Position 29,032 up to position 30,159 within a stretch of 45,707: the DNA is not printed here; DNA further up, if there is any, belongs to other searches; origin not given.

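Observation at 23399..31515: Bacterial microcompartment operon: PVM-type core with a minimal shell and two unassigned components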

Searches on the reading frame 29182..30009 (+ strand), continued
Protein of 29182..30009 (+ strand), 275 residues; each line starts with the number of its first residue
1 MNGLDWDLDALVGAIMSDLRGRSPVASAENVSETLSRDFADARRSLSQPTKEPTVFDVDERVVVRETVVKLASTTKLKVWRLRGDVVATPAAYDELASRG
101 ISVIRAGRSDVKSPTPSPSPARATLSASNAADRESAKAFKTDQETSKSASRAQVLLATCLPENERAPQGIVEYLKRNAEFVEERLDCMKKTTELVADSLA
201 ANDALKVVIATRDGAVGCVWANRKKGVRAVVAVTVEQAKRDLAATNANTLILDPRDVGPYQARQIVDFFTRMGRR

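Call 42: search_solved_structures(query=A2, max_evalue=1, show_alignments=2)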
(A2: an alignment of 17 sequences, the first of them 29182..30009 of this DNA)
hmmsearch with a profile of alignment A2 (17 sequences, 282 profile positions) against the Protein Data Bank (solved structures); distinct sequences matched with E-value up to 1: 18.
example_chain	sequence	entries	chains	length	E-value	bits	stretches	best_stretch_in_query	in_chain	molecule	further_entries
1o1x_A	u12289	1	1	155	0.0018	21.1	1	200-278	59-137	ribose-5-phosphate isomerase RpiB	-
5ifz_A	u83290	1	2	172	0.0025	20.6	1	198-279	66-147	Ribose 5-phosphate isomerase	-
3he8_A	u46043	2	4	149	0.0044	19.8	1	201-280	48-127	Ribose-5-phosphate isomerase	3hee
3ph3_A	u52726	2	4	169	0.0062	19.3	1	201-280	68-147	Ribose-5-phosphate isomerase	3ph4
6fxs_A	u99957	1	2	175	0.0098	18.7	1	201-278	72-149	Ribose 5-phosphate isomerase, putative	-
6fxl_A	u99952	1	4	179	0.024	17.4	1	199-278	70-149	Ribose 5-phosphate isomerase, putative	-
2vvr_A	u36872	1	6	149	0.027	17.2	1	219-278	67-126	RIBOSE-5-PHOSPHATE ISOMERASE B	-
1nn4_A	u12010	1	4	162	0.043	16.6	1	220-278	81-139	Ribose 5-phosphate isomerase B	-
3m1p_A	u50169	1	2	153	0.046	16.5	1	199-278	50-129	Ribose 5-phosphate isomerase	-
6fxw_A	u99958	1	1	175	0.053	16.3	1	200-280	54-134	Putative ribose 5-phosphate isomerase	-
3k7p_A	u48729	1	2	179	0.065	16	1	199-278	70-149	Ribose 5-phosphate isomerase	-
3k7o_A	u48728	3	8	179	0.078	15.7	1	199-278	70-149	Ribose 5-phosphate isomerase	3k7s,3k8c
3qd5_A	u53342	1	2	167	0.098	15.4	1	212-271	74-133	putative ribose-5-phosphate isomerase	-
6mu0_A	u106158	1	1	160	0.12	15.2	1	202-279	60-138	Probable ribose-5-phosphate isomerase B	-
3sdw_A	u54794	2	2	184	0.12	15.1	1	212-270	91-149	ribose 5-phosphate isomerase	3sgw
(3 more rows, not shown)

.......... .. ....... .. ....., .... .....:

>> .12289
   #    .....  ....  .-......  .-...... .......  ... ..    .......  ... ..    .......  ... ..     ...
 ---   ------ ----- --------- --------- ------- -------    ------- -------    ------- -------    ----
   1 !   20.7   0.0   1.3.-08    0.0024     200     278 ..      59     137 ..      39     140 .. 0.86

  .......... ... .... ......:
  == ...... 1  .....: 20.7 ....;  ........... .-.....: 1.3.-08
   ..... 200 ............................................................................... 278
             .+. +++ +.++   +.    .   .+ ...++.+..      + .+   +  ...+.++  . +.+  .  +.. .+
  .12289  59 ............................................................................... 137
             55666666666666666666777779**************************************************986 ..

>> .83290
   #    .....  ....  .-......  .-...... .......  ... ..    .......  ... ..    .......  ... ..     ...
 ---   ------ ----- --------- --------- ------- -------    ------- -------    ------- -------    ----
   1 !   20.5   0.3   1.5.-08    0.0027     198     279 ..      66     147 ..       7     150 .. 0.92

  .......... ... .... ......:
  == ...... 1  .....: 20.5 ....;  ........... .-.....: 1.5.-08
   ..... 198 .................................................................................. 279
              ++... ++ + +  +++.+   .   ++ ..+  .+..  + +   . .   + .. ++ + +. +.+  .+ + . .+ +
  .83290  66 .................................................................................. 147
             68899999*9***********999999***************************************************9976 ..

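Call 49: find_related_loci(query=A3, collection=metagenome_contigs, flank=10000)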
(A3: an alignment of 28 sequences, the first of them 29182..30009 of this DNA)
Query A3 (275 aa) in metagenome_contigs; peptide patterns used: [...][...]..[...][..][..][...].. (x = any residue, [..] = any of these).
90 stretches matched a pattern; 8 encode a relative of the query (tblastn E <= 1e-3); 8 distinct loci.
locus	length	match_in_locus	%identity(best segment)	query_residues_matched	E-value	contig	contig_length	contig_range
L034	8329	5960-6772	67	2-274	4e-120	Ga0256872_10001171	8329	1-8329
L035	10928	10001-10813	67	2-274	5e-120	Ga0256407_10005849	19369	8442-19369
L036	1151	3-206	60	202-269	2e-23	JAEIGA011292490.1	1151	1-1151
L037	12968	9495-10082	28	32-269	2e-10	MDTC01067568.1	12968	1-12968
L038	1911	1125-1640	28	60-271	1e-9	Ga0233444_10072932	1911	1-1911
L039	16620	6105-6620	28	60-271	2e-9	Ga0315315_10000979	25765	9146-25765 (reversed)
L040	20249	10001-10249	38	188-271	2e-9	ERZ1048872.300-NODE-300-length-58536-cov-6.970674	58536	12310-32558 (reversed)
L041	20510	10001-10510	29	60-269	2e-9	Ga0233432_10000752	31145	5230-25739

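Call 53: search_protein_families(library=pfam, proteins=[L041:57-689:+, L041:712-1233:+, L041:1355-3361:-, L041:4059-4883:+, L041:9803-10600:+, L041:12009-12944:+, L041:12946-16182:-, L041:16637-17341:+, L041:17354-19222:-, L041:19254-20270:-], max_evalue=0.01)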
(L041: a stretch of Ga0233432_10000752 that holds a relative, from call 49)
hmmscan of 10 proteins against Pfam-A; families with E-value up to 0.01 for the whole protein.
L041:57-689:+ (210 aa): 1 family
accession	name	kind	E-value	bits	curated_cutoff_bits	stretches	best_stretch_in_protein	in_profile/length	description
PF00551.24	Formyl_trans_N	-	1.2e-42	146.1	26.1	1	11-192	2-181/181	Formyl transferase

L041:712-1233:+ (173 aa): 1 family
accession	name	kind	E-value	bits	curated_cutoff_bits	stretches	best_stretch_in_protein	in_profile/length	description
PF12867.12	DinB_2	-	6.3e-06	27.1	24.8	1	41-161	29-128/128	DinB superfamily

L041:1355-3361:- (668 aa): 6 families
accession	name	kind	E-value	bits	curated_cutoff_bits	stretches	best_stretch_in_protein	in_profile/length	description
PF00884.28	Sulfatase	-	2.1e-36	126.2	25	1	60-337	1-301/301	Sulfatase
PF16347.10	SGSH_C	-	3.5e-13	50.4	29.3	1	286-392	8-110/154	N-sulphoglucosamine sulphohydrolase, C-terminal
PF13646.12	HEAT_2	-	7.9e-07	29.7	27.7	1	528-608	6-87/88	HEAT repeats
PF01663.27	Phosphodiest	-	0.0012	18.9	23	0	89-280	95-221/342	Type I phosphodiesterase / nucleotide pyrophosphatase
PF03130.22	HEAT_PBS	-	0.0025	18.6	20.9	0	539-564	2-22/27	PBS lyase HEAT-like repeat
PF02985.28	HEAT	-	0.0044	17.6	23.5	0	559-582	4-27/31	HEAT repeat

L041:4059-4883:+ (274 aa): 9 families
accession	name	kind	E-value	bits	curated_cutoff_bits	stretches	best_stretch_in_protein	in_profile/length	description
PF00455.28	DeoRC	-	1.1e-43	149.4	31.8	1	75-231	2-160/160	DeoR C terminal sensor domain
PF08220.18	HTH_DeoR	-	9e-16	57.8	21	1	6-58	1-53/57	DeoR-like helix-turn-helix domain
PF08279.18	HTH_11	-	4.2e-06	27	25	1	6-47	1-43/55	HTH domain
PF25213.1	HVO_A0261_N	-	0.00023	21.4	35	1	21-55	26-60/86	HVO_A0261 N-terminal domain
PF01022.26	HTH_5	-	0.00055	20.2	22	1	20-47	16-43/47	Bacterial regulatory protein, arsR family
PF00392.27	GntR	-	0.00074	19.6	27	1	23-55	28-60/64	Bacterial regulatory proteins, gntR family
PF09339.16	HTH_IclR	-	0.0028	17.8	22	1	21-51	20-50/52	IclR helix-turn-helix domain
PF19187.6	HTH_PafC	-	0.0038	17.5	32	0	9-55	8-54/115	PafC helix-turn-helix domain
PF12840.13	HTH_20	-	0.0051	17.2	27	0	21-47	20-46/51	Helix-turn-helix domain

L041:9803-10600:+ (265 aa): 1 family
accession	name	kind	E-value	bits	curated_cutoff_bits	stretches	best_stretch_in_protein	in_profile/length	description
PF02502.23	LacAB_rpiB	-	7.1e-07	29.7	24.7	1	170-242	55-127/138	Ribose/Galactose Isomerase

L041:12009-12944:+ (311 aa): 2 families
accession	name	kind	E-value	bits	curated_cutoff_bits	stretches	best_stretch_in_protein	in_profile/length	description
PF00056.29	Ldh_1_N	-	4.3e-36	124.5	27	1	1-142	1-141/141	lactate/malate dehydrogenase, NAD binding domain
PF02866.23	Ldh_1_C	-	6.8e-30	104.8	22.6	1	145-307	1-171/174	lactate/malate dehydrogenase, alpha/beta C-terminal domain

L041:12946-16182:- (1078 aa): 49 families (the best 25 are shown)
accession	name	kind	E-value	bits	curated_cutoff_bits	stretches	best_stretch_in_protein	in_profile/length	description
PF00400.38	WD40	-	1.6e-76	250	27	7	627-662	4-39/39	WD domain, G-beta repeat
PF25174.1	Beta-prop_THOC3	-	1.7e-72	244.1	305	4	674-909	1-226/272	THOC3 beta-propeller domain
PF25173.1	Beta-prop_WDR3_1st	-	1.2e-70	237.3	154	5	590-743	26-183/184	WDR3 first beta-propeller domain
PF24817.1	WD40_WDHD1_1st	-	1e-65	222.3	109.9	7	587-681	80-175/291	WDHD1 first WD40 domain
PF24814.1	WD40_Prp19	-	1.2e-64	218.5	320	5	796-971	48-206/281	Prp19 WD40 domain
PF23414.1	Beta-prop_EML_2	-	8.9e-52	176.5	90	5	720-883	2-152/266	Echinoderm microtubule-associated protein second beta-propeller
PF25172.1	Beta-prop_WDR3_2nd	-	2.5e-51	175.1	140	4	467-745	2-289/293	WDR3 second beta-propeller domain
PF24807.1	WD40_CDC20-Fz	-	2.9e-51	175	200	5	492-742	35-292/292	CDC20/Fizzy WD40 domain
PF24796.1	WDR55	-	1.7e-36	126.2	200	3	766-971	106-293/296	WDR55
PF25175.1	Beta-prop_WDR5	-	3.6e-34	118.8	250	3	629-827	5-209/296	WDR5 beta-propeller domain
PF24805.1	EIF3I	-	5.7e-34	118.1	200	4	595-698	12-116/324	EIF3I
PF25168.1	Beta-prop_WDR36-Utp21_2nd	-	6.8e-34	118.1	84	5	516-692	119-299/335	WDR36/Utp21 second beta-propeller domain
PF25391.1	WD40_Gbeta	-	2.1e-33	116.2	150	3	687-926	110-340/340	G protein beta WD-40 repeat protein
PF00069.31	Pkinase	-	1.1e-32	113.9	31.7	1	54-316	4-255/263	Protein kinase domain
PF23409.1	Beta-prop_EML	-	3e-29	102.8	88.2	2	777-946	89-248/267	Echinoderm microtubule-associated protein first beta-propeller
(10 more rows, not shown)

L041:16637-17341:+ (234 aa): 4 families
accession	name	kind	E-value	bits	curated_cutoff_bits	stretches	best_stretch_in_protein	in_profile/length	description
PF07638.17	Sigma70_ECF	-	5.5e-13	49.7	21.1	1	39-229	3-184/185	ECF sigma factor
PF08281.18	Sigma70_r4_2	-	1e-09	38.3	25.7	1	173-222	3-52/54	Sigma-70, region 4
PF04545.22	Sigma70_r4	-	2.6e-07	30.5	24.1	1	177-225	1-49/50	Sigma-70, region 4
PF04542.20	Sigma70_r2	-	0.00081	19.6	24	1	66-131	5-68/71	Sigma-70 region 2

L041:17354-19222:- (622 aa): 3 families
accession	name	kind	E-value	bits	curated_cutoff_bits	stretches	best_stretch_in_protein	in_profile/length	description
PF03009.23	GDPD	-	2.1e-37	130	23.6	1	368-587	1-243/244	Glycerophosphoryl diester phosphodiesterase family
PF10110.14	GPDPase_memb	-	1.4e-05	24.5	29.6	1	186-300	171-284/321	Membrane domain of glycerophosphoryl diester phosphodiesterase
PF13653.12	GDPD_2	-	0.00075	20.4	27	1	560-584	3-27/30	Glycerophosphoryl diester phosphodiesterase family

L041:19254-20270:- (338 aa): 1 family
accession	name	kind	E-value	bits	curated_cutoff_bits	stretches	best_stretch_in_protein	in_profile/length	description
PF07608.17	DUF1571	-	4.3e-59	199.9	27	1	118-335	1-208/208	Protein of unknown function (DUF1571)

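Call 54: predict_structure(alignment_id=A3)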
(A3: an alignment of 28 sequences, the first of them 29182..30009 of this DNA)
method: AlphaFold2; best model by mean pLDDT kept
length: 275 residues; sequences in the alignment: 28
mean_pLDDT: 77.4   pTM: 0.47
mean pLDDT of the five models: 77.4, 77.3, 77.3, 77.1, 76.9
residues with pLDDT >= 90: 137; 70-90: 52; 50-70: 31; < 50: 55
segments of 3 or more residues with pLDDT < 50: 1-3, 23-26, 45-51, 108-148
pLDDT, mean of each block of 10 residues (from residue 1): 62 77 52 63 48 77 90 88 89 90 66 35 41 35 41 94 90 94 94 96 95 95 96 96 96 94 96 80
secondary structure, 60 per line:
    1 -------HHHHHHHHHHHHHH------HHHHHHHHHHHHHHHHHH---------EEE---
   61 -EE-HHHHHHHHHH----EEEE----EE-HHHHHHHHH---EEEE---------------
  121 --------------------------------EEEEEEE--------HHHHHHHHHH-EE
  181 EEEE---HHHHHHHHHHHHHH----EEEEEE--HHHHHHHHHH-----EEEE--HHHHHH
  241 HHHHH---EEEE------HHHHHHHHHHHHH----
elements in order: H8-21 H28-45 E55-57 H65-74 E79-82 H90-98 E102-105 E153-159 H168-177 E179-184 H188-201 E206-211 H214-223 E229-232 H235-245 E249-252 H259-271

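Call 57: fold_search(model_id=the predicted structure, library=pdb)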
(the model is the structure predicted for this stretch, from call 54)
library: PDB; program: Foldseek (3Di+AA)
matches with E <= 10: 1539; with E <= 0.001: 41
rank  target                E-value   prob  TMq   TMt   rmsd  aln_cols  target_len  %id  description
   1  6mu0                  2.8e-08  1.00  0.37  0.65   3.2       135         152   26  Crystal Structure of Ribose-5-phosphate Isomerase B from Mycoplasma genitalium with bound Ribulose-5-phosphate (released 2018-11-14)
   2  5ifz_B                6.3e-07  1.00  0.36  0.81   2.2       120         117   21  Crystal Structure of Ribose-5-phosphate Isomerase from Brucella melitensis 16M (released 2016-04-13)
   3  1o1x                  6.3e-07  1.00  0.39  0.70   2.3       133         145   21  Crystal structure of a ribose 5-phosphate isomerase rpib (tm1080) from thermotoga maritima at 1.90 A resolution (released 2003-04-01)
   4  5ifz_A                7.2e-07  1.00  0.35  0.75   2.7       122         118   22  Crystal Structure of Ribose-5-phosphate Isomerase from Brucella melitensis 16M (released 2016-04-13)
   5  2vvr_B                8.1e-07  1.00  0.36  0.66   3.2       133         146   22  Crystal structure of the H99N mutant of ribose-5-phosphate isomerase B from E. coli soaked with ribose 5-phosphate (released 2008-07-08)
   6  1nn4_A                1.2e-06  1.00  0.37  0.61   5.3       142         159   20  Structural Genomics, RpiB/AlsB (released 2003-07-29)
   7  2vvr_A                1.5e-06  1.00  0.38  0.68   2.9       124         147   21  Crystal structure of the H99N mutant of ribose-5-phosphate isomerase B from E. coli soaked with ribose 5-phosphate (released 2008-07-08)
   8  1nn4_D                1.6e-06  1.00  0.37  0.61   5.1       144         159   19  Structural Genomics, RpiB/AlsB (released 2003-07-29)
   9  1nn4_B                2.9e-06  1.00  0.37  0.61   5.2       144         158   22  Structural Genomics, RpiB/AlsB (released 2003-07-29)
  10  2bes_A                4.2e-06  1.00  0.37  0.63   2.5       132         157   20  Structure of Mycobacterium tuberculosis Ribose-5-Phosphate Isomerase, RpiB, Rv2465c, in complex with 4-phospho-D-eryth (released 2004-12-03)
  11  3qd5_B                4.2e-06  1.00  0.39  0.64   2.7       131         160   14  Crystal structure of a putative ribose-5-phosphate isomerase from Coccidioides immitis solved by combined iodide ion S (released 2011-02-09)
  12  4em8_B                5.1e-06  1.00  0.38  0.69   2.8       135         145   18  The Structure of Ribose 5-phosphate Isomerase B from Anaplasma phagocytophilum (released 2012-04-25)
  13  3sdw                  5.7e-06  1.00  0.36  0.61   3.2       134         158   14  Crystal structure of a ribose-5-phosphate isomerase B RpiB from Coccidioides immitis bound to phosphate (released 2011-06-22)
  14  3s5p_B                6.1e-06  1.00  0.37  0.75   3.5       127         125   20  Crystal structure of ribose-5-phosphate isomerase B RpiB from Giardia lamblia (released 2011-06-01)
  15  1usl_D                7.3e-06  1.00  0.38  0.64   2.8       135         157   21  Structure Of Mycobacterium tuberculosis Ribose-5-Phosphate Isomerase, RpiB, Rv2465c, Complexed With Phosphate. (released 2004-01-02)
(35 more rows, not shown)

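Call 66: search_protein_families(library=ncbifam, proteins=[window:29182-30009:+, L041:9803-10600:+, P0087, P0086], max_evalue=10)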
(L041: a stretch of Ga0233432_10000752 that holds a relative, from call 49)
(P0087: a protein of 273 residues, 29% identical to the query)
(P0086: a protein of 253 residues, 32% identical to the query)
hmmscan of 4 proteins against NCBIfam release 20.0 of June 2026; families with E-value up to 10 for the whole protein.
window:29182-30009:+ (275 aa): 8 families
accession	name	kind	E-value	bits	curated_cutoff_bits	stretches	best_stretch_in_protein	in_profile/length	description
NF004051.0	PRK05571.1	subfamily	2.9e-07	30.4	135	1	193-270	49-126/149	ribose-5-phosphate isomerase B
TIGR00689.1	rpiB_lacA_lacB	subfamily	5.8e-07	29.5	88.3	1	193-270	46-123/145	RpiB/LacA/LacB family sugar-phosphate isomerase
TIGR02133.1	RPI_actino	equivalog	3.1e-06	27.1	168.2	1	198-270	53-125/148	ribose-5-phosphate isomerase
NF051858.1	EryPhIsonDerIRhiz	equivalog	0.00054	20.1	240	1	189-270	45-126/150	D-erythrulose-4-phosphate isomerase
TIGR01120.1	rpiB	equivalog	0.0017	18.3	138.65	1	193-269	46-122/143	ribose 5-phosphate isomerase B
NF052281.1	rhizopine_MocR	equivalog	0.054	12.1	650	1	91-190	61-161/479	rhizopine catabolism transcriptional regulator MocR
TIGR03201.1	dearomat_had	equivalog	0.084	11.9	338.65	1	202-269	166-232/349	6-hydroxycyclohex-1-ene-1-carbonyl-CoA dehydrogenase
NF041294.1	Scnl_mescCoAtase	equivalog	0.087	12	700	1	5-76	296-363/381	succinyl-CoA:mesaconate CoA-transferase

L041:9803-10600:+ (265 aa): 9 families
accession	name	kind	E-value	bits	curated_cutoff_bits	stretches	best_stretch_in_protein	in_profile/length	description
TIGR00689.1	rpiB_lacA_lacB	subfamily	3.8e-07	30.1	88.3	1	170-238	56-124/145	RpiB/LacA/LacB family sugar-phosphate isomerase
NF004051.0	PRK05571.1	subfamily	1.8e-06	27.8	135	1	170-239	59-128/149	ribose-5-phosphate isomerase B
TIGR02133.1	RPI_actino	equivalog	1.3e-05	25.1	168.2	1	169-242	56-130/148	ribose-5-phosphate isomerase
TIGR01120.1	rpiB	equivalog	0.0001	22.3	138.65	1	170-239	56-125/143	ribose 5-phosphate isomerase B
NF011957.1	PRK15428.1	equivalog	0.007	16.3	179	1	55-110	107-160/162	microcompartment protein PduM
TIGR02536.1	eut_hyp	hypoth_equivalog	0.014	15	152.6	1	45-109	145-205/207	TIGR02536 family ethanolamine utilization protein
NF051858.1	EryPhIsonDerIRhiz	equivalog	0.038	14.1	240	1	172-223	61-112/150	D-erythrulose-4-phosphate isomerase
NF012001.0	PRK15457.1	equivalog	0.038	13.7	193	1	69-150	4-85/233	ethanolamine utilization acetate kinase EutQ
TIGR04493.1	microcomp_PduM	equivalog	0.052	13.4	50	1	55-108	102-153/153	PduM family microcompartment protein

P0087 (273 aa): 6 families
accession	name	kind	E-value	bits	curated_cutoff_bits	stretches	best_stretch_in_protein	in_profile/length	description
NF011957.1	PRK15428.1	equivalog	0.00026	21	179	2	99-127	134-162/162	microcompartment protein PduM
NF040983.1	BimA_second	exception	0.0099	14.8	600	1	31-89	91-148/381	trimeric autotransporter actin-nucleating factor BimA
TIGR04493.1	microcomp_PduM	equivalog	0.015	15.1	50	1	81-123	113-153/153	PduM family microcompartment protein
TIGR02536.1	eut_hyp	hypoth_equivalog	0.073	12.7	152.6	1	94-123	175-204/207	TIGR02536 family ethanolamine utilization protein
TIGR02133.1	RPI_actino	equivalog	0.097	12.5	168.2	1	171-242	45-116/148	ribose-5-phosphate isomerase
NF033930.1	pneumo_PspA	exception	2.5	6.7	850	1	34-78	349-394/659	pneumococcal surface protein A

P0086 (253 aa): 3 families
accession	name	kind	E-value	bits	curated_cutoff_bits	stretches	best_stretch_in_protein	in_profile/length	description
TIGR02133.1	RPI_actino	equivalog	0.0016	18.3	168.2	1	145-205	48-108/148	ribose-5-phosphate isomerase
TIGR02536.1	eut_hyp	hypoth_equivalog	0.013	15.1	152.6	1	53-93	164-205/207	TIGR02536 family ethanolamine utilization protein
NF011957.1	PRK15428.1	equivalog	0.024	14.6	179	1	50-94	118-160/162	microcompartment protein PduM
